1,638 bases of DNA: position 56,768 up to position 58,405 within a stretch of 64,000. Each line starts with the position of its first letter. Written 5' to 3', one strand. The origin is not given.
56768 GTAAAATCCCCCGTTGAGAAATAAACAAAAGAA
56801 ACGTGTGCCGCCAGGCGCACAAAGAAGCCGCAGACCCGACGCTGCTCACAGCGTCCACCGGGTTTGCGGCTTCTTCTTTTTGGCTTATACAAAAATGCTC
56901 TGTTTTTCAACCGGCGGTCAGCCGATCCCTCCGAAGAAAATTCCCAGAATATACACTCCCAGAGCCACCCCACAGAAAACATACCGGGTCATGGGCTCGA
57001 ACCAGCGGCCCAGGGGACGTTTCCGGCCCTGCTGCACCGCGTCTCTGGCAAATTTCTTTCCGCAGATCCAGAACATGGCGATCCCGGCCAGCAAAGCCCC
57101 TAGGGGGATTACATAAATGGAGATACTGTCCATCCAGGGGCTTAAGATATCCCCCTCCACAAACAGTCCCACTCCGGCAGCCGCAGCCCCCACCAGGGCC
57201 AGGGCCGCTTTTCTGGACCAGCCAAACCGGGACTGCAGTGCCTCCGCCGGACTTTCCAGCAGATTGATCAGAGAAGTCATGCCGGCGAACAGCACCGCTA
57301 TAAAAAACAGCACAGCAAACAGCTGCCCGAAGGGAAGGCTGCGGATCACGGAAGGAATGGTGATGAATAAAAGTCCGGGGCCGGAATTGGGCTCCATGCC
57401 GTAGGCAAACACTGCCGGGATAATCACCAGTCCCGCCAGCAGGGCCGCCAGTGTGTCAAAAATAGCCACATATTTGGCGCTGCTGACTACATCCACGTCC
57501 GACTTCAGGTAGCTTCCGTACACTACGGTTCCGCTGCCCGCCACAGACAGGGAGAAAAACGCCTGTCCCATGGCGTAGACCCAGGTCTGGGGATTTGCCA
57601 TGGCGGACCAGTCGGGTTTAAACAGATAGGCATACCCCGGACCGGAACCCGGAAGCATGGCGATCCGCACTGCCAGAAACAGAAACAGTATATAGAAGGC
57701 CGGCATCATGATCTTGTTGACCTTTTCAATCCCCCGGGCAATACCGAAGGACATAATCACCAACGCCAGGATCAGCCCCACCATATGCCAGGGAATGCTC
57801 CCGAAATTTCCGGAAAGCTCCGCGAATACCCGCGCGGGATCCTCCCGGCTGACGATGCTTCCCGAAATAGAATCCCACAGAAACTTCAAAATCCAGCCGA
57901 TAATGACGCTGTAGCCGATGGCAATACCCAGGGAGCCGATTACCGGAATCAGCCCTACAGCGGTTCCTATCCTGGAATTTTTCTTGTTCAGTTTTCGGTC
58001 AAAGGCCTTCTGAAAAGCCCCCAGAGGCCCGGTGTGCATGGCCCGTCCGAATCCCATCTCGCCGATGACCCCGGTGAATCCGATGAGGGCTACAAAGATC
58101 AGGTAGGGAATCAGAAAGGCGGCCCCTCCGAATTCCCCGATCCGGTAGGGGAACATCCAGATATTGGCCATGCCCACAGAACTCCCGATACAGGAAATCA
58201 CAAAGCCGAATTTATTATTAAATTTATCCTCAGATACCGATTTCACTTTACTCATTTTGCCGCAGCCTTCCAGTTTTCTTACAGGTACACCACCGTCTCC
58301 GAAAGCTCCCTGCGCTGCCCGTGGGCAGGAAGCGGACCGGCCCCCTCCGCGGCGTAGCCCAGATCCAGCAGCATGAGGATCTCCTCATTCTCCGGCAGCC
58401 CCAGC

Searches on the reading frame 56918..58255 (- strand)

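Call 73: search_protein_families(library=pfam, proteins=[window:56918-58255:-], max_evalue=0.0001)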
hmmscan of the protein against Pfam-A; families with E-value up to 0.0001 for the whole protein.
window:56918-58255:- (445 aa): 1 family
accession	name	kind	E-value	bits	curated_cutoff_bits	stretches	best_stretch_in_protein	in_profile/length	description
PF00209.24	SNF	-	2.2e-54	185.5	27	2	150-436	172-478/524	Sodium:neurotransmitter symporter family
